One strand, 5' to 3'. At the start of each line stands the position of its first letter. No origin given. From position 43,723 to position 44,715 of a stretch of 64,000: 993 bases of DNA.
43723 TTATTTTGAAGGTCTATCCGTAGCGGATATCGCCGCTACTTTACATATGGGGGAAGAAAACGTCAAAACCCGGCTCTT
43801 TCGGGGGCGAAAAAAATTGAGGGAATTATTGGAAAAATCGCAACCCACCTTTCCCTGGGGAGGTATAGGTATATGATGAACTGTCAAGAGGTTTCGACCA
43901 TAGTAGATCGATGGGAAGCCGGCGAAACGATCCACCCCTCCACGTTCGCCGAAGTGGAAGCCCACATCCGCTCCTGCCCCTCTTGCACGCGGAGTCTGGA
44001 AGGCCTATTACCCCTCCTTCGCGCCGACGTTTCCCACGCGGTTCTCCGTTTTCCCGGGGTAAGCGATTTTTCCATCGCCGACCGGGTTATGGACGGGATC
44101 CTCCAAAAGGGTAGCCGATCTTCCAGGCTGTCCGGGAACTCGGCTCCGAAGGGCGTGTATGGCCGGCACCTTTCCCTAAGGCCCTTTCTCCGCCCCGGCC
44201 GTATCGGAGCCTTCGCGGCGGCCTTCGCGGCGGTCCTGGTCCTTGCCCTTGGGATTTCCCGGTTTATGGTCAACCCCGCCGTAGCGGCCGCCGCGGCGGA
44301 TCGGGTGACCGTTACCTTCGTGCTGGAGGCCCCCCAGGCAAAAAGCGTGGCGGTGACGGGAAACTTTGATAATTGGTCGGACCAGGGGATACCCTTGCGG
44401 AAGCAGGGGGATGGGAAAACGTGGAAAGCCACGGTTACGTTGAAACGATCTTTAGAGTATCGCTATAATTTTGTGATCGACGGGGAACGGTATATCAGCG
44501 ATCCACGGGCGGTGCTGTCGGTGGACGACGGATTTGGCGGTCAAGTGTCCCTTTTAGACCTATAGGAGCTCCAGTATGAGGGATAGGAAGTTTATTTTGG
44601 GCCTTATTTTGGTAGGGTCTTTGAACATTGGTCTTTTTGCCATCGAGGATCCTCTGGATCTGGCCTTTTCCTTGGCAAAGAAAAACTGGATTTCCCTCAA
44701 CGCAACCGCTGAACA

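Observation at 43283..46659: ECF sigma operon whose anti-sigma factor carries a CBM48-like carbohydrate-binding domain, followed by three secreted/outer-membrane proteins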

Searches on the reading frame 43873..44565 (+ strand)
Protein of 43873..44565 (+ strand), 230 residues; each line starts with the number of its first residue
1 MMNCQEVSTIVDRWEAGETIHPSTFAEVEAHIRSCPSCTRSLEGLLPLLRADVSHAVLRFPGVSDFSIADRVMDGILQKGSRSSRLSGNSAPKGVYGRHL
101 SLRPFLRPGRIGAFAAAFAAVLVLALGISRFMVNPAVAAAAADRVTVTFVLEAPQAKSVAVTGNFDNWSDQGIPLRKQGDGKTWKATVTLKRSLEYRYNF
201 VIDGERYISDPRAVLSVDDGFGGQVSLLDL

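Call 3: search_protein_families(library=pfam, proteins=[window:43873-44565:+], max_evalue=1)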
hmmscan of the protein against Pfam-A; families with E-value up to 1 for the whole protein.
window:43873-44565:+ (230 aa): 5 families
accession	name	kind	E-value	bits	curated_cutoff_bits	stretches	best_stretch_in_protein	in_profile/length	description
PF02922.24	CBM_48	-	4.1e-09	37.1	22.4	1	146-211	12-81/83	Carbohydrate-binding module 48 (Isoamylase N-terminal domain)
PF16561.11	AMPK1_CBM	-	3e-08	34.2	26.8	1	155-215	10-66/85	Glycogen recognition site of AMP-activated protein kinase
PF16760.10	CBM53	-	0.00091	19.9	27.6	1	156-193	10-51/57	Starch/carbohydrate-binding module (family 53)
PF00686.25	CBM_20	-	0.005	17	23.3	1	145-203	2-69/97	Starch binding domain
PF13490.11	zf-HC2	-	0.014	15.9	22.2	1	26-38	22-34/35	Putative zinc-finger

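Call 4: search_protein_families(library=ncbifam, proteins=[window:43873-44565:+], max_evalue=1)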
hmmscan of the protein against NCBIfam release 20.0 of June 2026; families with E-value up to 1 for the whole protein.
window:43873-44565:+ (230 aa): 8 families
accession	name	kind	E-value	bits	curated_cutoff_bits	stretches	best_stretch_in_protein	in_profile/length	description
NF003811.1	PRK05402.1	equivalog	1.6e-06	27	741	1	142-204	26-90/619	1,4-alpha-glucan branching protein GlgB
NF008967.0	PRK12313.1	equivalog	2e-06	26.5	577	1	142-202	35-95/633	1,4-alpha-glucan branching protein GlgB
TIGR01515.1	branching_enzym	equivalog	9.3e-06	24.5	463.95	1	146-214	29-100/607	1,4-alpha-glucan branching enzyme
NF052375.1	antisigma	equivalog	1.3e-05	25.3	100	1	26-162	16-132/217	anti-sigma factor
NF009221.0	PRK12568.1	equivalog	0.00017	19.8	1270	1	140-201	148-209/745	1,4-alpha-glucan branching enzyme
NF011294.0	PRK14706.1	equivalog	0.021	13.1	1284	1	146-203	42-97/642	1,4-alpha-glucan branching enzyme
NF052368.1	antisigmaE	subfamily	0.047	13.5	50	1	1-40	1-39/48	anti-sigma factor family protein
NF011293.0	PRK14705.1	equivalog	0.09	10.3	2376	1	142-186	635-679/1224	1,4-alpha-glucan branching enzyme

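Call 5: find_homologous_proteins(query=window:43873-44565:+, max_evalue=0.001)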
Query window:43873-44565:+ (230 aa): 15 proteins with E <= 0.001 among 8000 candidates.
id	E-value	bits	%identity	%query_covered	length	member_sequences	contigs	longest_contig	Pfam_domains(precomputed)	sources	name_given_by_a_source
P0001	4.1e-135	467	93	100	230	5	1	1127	PF02922.25,PF16561.12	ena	-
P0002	1.2e-88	315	64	100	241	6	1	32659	PF02922.25,PF16561.12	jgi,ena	-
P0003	4.3e-42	162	44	100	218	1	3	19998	PF02922.25,PF16561.12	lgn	-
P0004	9.2e-34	135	55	40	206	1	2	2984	PF02922.25,PF16561.12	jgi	jgi:hypothetical protein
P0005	3.7e-32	130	43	41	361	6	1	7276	PF02922.25,PF16561.12,PF22058.3,PF19077.7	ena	-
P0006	1.7e-29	121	36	100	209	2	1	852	PF02922.25,PF13490.12,PF16561.12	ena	-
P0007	1.7e-26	111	55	37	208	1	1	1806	PF02922.25,PF16561.12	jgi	jgi:hypothetical protein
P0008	4.1e-21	94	43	41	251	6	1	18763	PF02922.25,PF16561.12,PF22058.3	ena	-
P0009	5.0e-19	87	31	100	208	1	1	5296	PF02922.25,PF16561.12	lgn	-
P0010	1.2e-16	79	52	37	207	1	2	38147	PF02922.25,PF16561.12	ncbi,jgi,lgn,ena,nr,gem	ncbi:MAG: isoamylase early set domain-containing protein [Spirochaetes bacterium]|nr:isoamylase earl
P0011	7.1e-16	77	48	37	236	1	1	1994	PF02922.25,PF16561.12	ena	-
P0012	1.4e-12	66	35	44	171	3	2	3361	PF02922.25,PF16561.12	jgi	jgi:hypothetical protein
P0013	1.6e-12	66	37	37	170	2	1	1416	PF02922.25,PF16561.12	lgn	-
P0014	1.3e-11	63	34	44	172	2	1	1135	PF02922.25,PF16561.12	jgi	jgi:hypothetical protein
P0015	4.3e-11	61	35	37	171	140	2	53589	PF02922.25,PF16561.12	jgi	jgi:endonuclease/exonuclease/phosphatase family metal-dependent hydrolase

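Call 7: find_encoding_contigs(protein=P0002, flank=6000, max_places=3)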
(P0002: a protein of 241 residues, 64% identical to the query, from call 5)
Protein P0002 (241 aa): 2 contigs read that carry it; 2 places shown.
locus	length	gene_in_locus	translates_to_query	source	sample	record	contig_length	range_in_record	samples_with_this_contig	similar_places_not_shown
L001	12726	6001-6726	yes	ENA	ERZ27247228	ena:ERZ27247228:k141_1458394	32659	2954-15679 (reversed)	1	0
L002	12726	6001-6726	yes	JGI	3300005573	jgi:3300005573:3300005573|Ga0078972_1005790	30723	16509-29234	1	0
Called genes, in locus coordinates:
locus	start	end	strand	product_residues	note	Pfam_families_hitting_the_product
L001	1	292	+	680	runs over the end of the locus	-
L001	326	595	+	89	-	PF01842:ACT, PF13740:ACT_6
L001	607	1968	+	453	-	PF05167:DUF711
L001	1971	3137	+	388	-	PF07690:MFS_1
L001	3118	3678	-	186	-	PF01694:Rhomboid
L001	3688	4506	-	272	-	PF03372:Exo_endo_phos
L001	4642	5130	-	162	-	-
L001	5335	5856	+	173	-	PF04542:Sigma70_r2, PF07638:Sigma70_ECF (weak), PF08281:Sigma70_r4_2, PF04545:Sigma70_r4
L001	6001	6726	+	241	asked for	PF02922:CBM_48, PF16561:AMPK1_CBM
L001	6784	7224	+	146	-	-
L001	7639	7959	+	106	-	-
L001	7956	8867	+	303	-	-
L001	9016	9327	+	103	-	PF02617:ClpS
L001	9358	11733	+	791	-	PF02861:Clp_N, PF00158:Sigma54_activat (faint), PF00004:AAA, PF17871:AAA_lid_9, PF00004:AAA, PF07724:AAA_2, PF07728:AAA_5, PF10431:ClpB_D2-small, +3 more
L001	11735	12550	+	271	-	PF03588:Leu_Phe_trans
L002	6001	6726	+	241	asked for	PF02922:CBM_48, PF16561:AMPK1_CBM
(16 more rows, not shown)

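Call 8: find_encoding_contigs(protein=P0003, flank=6000, max_places=3)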
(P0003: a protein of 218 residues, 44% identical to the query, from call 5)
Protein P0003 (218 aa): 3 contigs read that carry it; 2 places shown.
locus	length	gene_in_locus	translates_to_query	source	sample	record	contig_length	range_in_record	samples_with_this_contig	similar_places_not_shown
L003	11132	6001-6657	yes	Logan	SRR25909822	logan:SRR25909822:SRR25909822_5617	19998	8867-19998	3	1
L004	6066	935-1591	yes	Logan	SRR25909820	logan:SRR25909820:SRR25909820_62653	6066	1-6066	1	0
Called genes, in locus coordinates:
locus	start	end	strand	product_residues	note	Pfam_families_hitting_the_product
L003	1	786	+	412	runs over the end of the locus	-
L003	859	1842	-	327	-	-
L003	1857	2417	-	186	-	PF01694:Rhomboid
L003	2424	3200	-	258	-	PF03372:Exo_endo_phos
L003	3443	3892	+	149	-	PF02915:Rubrerythrin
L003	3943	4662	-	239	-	PF00106:adh_short, PF08659:KR (faint), PF13561:adh_short_C2, PF23441:SDR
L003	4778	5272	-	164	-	-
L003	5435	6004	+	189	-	PF07638:Sigma70_ECF (weak), PF04542:Sigma70_r2, PF08281:Sigma70_r4_2, PF04545:Sigma70_r4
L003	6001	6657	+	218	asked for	PF02922:CBM_48, PF16561:AMPK1_CBM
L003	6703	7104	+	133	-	-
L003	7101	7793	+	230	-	-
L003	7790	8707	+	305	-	-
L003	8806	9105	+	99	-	PF02617:ClpS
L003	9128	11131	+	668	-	?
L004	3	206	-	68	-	?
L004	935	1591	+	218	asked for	PF02922:CBM_48, PF16561:AMPK1_CBM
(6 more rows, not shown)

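Call 21: find_related_loci(query=A1, collection=genome_contigs, flank=5000)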
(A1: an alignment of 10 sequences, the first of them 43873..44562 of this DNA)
Query A1 (230 aa) in genome_contigs; peptide patterns used: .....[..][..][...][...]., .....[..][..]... (x = any residue, [..] = any of these).
600 stretches matched a pattern (row limit reached: there are more); 351 encode a relative of the query (tblastn E <= 1e-3); the best 80 are kept; 80 distinct loci.
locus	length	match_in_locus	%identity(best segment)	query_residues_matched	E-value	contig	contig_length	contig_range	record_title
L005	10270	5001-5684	38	1-230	3e-29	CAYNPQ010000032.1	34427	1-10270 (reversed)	MAG TPA_asm: uncultured Treponemataceae bacterium isolate SRP220891_co1_303 genome assembly, contig: NODE_2436_length_34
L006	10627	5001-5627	31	3-230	6e-26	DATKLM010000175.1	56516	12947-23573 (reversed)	MAG TPA_asm: Spirochaetia bacterium isolate SMAG_U14685 k141_3385046, whole genome shotgun sequence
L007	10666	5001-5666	31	2-230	3e-25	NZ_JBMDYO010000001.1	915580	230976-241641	Pleomorphochaeta sp. DL1XJH-081 NODE_1_length_915580_cov_171.114197, whole genome shotgun sequence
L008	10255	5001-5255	50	145-230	2e-23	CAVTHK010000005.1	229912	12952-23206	MAG: uncultured Spirochaetota bacterium isolate MFD05942.bin.2.64 genome assembly, contig: contig_17423, whole genome sh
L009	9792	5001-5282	48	137-230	2e-22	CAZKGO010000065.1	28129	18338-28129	MAG TPA_asm: uncultured Spirochaetales bacterium isolate binchicken_co27_447 genome assembly, contig: NODE_2891_length_2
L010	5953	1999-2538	30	27-230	4e-22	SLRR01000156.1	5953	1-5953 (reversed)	MAG: Spirochaeta sp. isolate CSSed165cm_582 CSSed16-5cm-64859, whole genome shotgun sequence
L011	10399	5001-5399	41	98-228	2e-21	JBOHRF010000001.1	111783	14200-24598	MAG: Longimicrobiales bacterium isolate SD8032_metabat2.bin.1 NODE_19_length_111783_cov_1.524746, whole genome shotgun s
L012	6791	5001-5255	45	145-230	1e-20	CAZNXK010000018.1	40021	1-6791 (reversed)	MAG TPA_asm: uncultured Treponemataceae bacterium isolate SRP062349_co6_229 genome assembly, contig: NODE_555_length_400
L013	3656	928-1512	29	2-230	2e-20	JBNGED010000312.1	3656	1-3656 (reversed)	MAG: Sediminispirochaetaceae bacterium isolate E05-066 bin51.fa-312, whole genome shotgun sequence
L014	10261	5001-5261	47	143-230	6e-20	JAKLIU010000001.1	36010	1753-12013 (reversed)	MAG: Spirochaetes bacterium isolate RA.bin94 RA.bin94_1, whole genome shotgun sequence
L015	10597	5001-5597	28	2-230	2e-24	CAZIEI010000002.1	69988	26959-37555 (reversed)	MAG TPA_asm: uncultured Spirochaetales bacterium isolate SRP192927_co7_746 genome assembly, contig: NODE_463_length_6998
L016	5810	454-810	36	117-230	5e-18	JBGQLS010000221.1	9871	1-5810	MAG: Anaeromyxobacteraceae bacterium isolate OBJ2_061818_050_32 k141_3017829_length_9871_cov_15.0660, whole genome shotg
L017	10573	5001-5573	32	68-230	3e-17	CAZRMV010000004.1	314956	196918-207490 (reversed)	MAG TPA_asm: uncultured bacterium isolate binchicken_co172_156 genome assembly, contig: NODE_4_length_314956_cov_91.0204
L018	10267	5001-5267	42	139-228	1e-16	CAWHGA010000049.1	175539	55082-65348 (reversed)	MAG: uncultured delta proteobacterium isolate MFD00709.bin.3.2 genome assembly, contig: contig_82332, whole genome shotg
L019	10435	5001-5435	39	95-228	2e-16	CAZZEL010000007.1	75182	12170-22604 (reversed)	MAG TPA_asm: uncultured Gemmatimonadaceae bacterium isolate binchicken_co15_227 genome assembly, contig: NODE_58_length_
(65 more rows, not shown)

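Call 23: search_protein_representatives(alignment_id=A1)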
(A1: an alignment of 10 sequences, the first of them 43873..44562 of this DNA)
Query: 10 sequences, 213 profile positions. Proteins with E-value up to 0.001 (for the whole library): 16017; up to 1e-10: 5546; up to 1e-30: 498. The best 150 are listed.
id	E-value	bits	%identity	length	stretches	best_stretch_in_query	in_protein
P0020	1.9e-159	544.3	-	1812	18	129-202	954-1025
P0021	1.5e-129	446.6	-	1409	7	106-212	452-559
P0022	4.1e-105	366.7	-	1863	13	129-212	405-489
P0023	1.1e-103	362.0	-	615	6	136-213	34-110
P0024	8.4e-90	316.7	-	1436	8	128-188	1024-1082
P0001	3.2e-88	311.5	-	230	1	1-213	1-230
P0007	3.4e-80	285.3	-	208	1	1-213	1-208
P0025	1.6e-77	276.6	-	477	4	121-211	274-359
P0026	5.1e-76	271.7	-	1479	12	129-196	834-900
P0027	6.0e-76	271.4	-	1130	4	105-212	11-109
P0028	8.1e-76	271.0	-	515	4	122-212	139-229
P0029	1.3e-75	270.3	-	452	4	122-211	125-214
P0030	3.1e-75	269.1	-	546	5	121-211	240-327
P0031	8.8e-75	267.6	-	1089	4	130-212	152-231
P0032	5.4e-74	265.0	-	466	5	130-212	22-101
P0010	8.3e-63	228.5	-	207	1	22-213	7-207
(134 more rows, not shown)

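Call 47: predict_structure(alignment_id=A1)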
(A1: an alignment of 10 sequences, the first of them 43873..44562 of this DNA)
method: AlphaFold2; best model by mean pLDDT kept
length: 230 residues; sequences in the alignment: 10
mean_pLDDT: 71.9   pTM: 0.41
mean pLDDT of the five models: 71.9, 68.3, 63.6, 63.5, 62.3
residues with pLDDT >= 90: 74; 70-90: 60; 50-70: 38; < 50: 58
segments of 3 or more residues with pLDDT < 50: 56-112
pLDDT, mean of each block of 10 residues (from residue 1): 92 90 91 95 89 56 35 44 42 40 42 51 57 54 85 94 77 90 92 88 90 78 81
secondary structure, 60 per line:
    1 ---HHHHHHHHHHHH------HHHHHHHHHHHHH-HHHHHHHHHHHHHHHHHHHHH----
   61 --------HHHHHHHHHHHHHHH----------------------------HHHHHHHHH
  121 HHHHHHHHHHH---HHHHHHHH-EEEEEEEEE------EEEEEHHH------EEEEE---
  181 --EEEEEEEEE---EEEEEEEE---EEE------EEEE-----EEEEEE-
elements in order: H4-15 H22-34 H36-56 H69-83 H112-131 H135-142 E144-152 E159-163 E173-177 E183-191 E195-202 E206-208 E215-218 E224-229

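Call 51: fold_search(model_id=the predicted structure, library=pdb)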
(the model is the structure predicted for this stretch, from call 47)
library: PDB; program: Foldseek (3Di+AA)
matches with E <= 10: 1173; with E <= 0.001: 116
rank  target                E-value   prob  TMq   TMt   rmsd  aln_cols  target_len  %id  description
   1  4yee_A                4.9e-07  1.00  0.30  0.77   2.9        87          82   28  beta2 carbohydrate binding module (CBM) of AMP-activated protein kinase (AMPK) in complex with glucosyl-beta-cyclodext (released 2015-04-01)
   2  3nme_A                1.0e-06  1.00  0.33  0.27   2.5        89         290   21  Structure of a plant phosphatase (released 2010-08-11)
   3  4pyh_A                1.1e-06  1.00  0.33  0.26   2.1        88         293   23  Phospho-glucan bound structure of starch phosphatase Starch EXcess4 reveals the mechanism for C6-specificty (released 2014-04-23)
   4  3nme_B                2.9e-06  1.00  0.33  0.26   2.3        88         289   22  Structure of a plant phosphatase (released 2010-08-11)
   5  2qlv_E                6.4e-06  1.00  0.32  0.51   2.2        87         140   21  Crystal structure of the heterotrimer core of the S. cerevisiae AMPK homolog SNF1 (released 2007-09-25)
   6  8xx9                  7.3e-06  1.00  0.33  0.13   2.8       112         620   27  Rhodothermus marinus alpha-amylase RmGH13_47A CBM48-A-B-C domains (released 2024-02-07)
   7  7myj_B                8.3e-06  1.00  0.32  0.39   1.7        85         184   25  Structure of full length human AMPK (a2b1g1) in complex with a small molecule activator MSG011 (released 2022-06-29)
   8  8xxa_A                8.8e-06  1.00  0.33  0.13   2.9       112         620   28  Rhodothermus marinus alpha-amylase RmGH13_47A CBM48-A-B-C domains in complex with branched pentasaccharide (released 2024-02-07)
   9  5iso_D                1.1e-05  1.00  0.31  0.41   1.9        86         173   24  STRUCTURE OF FULL LENGTH HUMAN AMPK (NON-PHOSPHORYLATED AT T-LOOP) IN COMPLEX WITH A SMALL MOLECULE ACTIVATOR, A BENZI (released 2017-03-29)
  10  2qlv_B                1.1e-05  1.00  0.32  0.46   2.3        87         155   24  Crystal structure of the heterotrimer core of the S. cerevisiae AMPK homolog SNF1 (released 2007-09-25)
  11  8bbp_A                1.4e-05  1.00  0.34  0.23   1.7        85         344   26  Crystal structure of feruloyl esterase wtsFae1B (released 2022-11-30)
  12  6rzn_B                1.4e-05  1.00  0.32  0.22   2.5        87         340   26  Crystal structure of the N-terminal carbohydrate binding module family 48 and ferulic acid esterase from the multi-enz (released 2019-09-25)
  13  8sdb_B                1.5e-05  1.00  0.31  0.13   3.3        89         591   21  Crystal Structure of E.Coli Branching Enzyme in complex with malto-octose (released 2023-07-12)
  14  8bbp_B                1.9e-05  1.00  0.31  0.21   2.3        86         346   28  Crystal structure of feruloyl esterase wtsFae1B (released 2022-11-30)
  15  8bf3_B                2.0e-05  1.00  0.33  0.22   1.8        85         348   26  Crystal structure of feruloyl esterase wtsFae1B in complex with xylobiose (released 2022-11-30)
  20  8bf3_A                2.7e-05  1.00  0.34  0.23   1.7        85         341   26  Crystal structure of feruloyl esterase wtsFae1B in complex with xylobiose (released 2022-11-30)
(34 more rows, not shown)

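Call 70: search_solved_structures(query=A1, max_evalue=10, show_alignments=0)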
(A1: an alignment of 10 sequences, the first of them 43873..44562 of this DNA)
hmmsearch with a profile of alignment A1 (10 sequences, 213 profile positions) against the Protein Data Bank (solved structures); distinct sequences matched with E-value up to 10: 58.
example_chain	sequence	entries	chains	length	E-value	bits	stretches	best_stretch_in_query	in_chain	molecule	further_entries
8xxa_A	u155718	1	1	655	9.5e-09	38.7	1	128-194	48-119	alpha-amylase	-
8xx9_A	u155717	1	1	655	9.6e-09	38.7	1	128-194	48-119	alpha-amylase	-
1m7x_A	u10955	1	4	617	1.8e-07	34.6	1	129-186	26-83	1,4-alpha-glucan Branching Enzyme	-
8sdb_A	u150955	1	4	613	1.8e-07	34.5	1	130-186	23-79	1,4-alpha-glucan branching enzyme GlgB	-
4lpc_A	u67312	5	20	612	1.8e-07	34.5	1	130-186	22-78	1,4-alpha-glucan branching enzyme GlgB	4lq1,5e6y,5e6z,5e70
6klf_A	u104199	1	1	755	1.4e-06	31.6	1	130-182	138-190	1,4-alpha-glucan branching enzyme GlgB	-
5gqw_A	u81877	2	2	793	1.5e-06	31.6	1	130-182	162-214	1,4-alpha-glucan branching enzyme GlgB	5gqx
5gr5_A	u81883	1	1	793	1.5e-06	31.5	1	130-182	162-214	1,4-alpha-glucan branching enzyme GlgB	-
5gr3_A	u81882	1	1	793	1.5e-06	31.5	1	130-182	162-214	1,4-alpha-glucan branching enzyme GlgB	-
5gr2_A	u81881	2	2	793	1.5e-06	31.5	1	130-182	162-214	1,4-alpha-glucan branching enzyme GlgB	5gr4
5gqz_A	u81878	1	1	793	1.5e-06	31.5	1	130-182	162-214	1,4-alpha-glucan branching enzyme GlgB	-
5gr1_A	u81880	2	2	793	1.5e-06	31.5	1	130-182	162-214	1,4-alpha-glucan branching enzyme GlgB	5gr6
5gqu_A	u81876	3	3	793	1.5e-06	31.5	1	130-182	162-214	1,4-alpha-glucan branching enzyme GlgB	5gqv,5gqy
5gr0_A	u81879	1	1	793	1.5e-06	31.5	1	130-182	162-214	1,4-alpha-glucan branching enzyme GlgB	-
5ot1_A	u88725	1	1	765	2.2e-05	27.7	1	138-210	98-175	Pullulanase type II, GH13 family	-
4y0g_A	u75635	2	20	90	0.00014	25.1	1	140-199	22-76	5'-AMP-activated protein kinase subunit beta-2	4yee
8bbp_A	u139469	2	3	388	0.0056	19.8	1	129-189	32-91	Ferulic acid esterase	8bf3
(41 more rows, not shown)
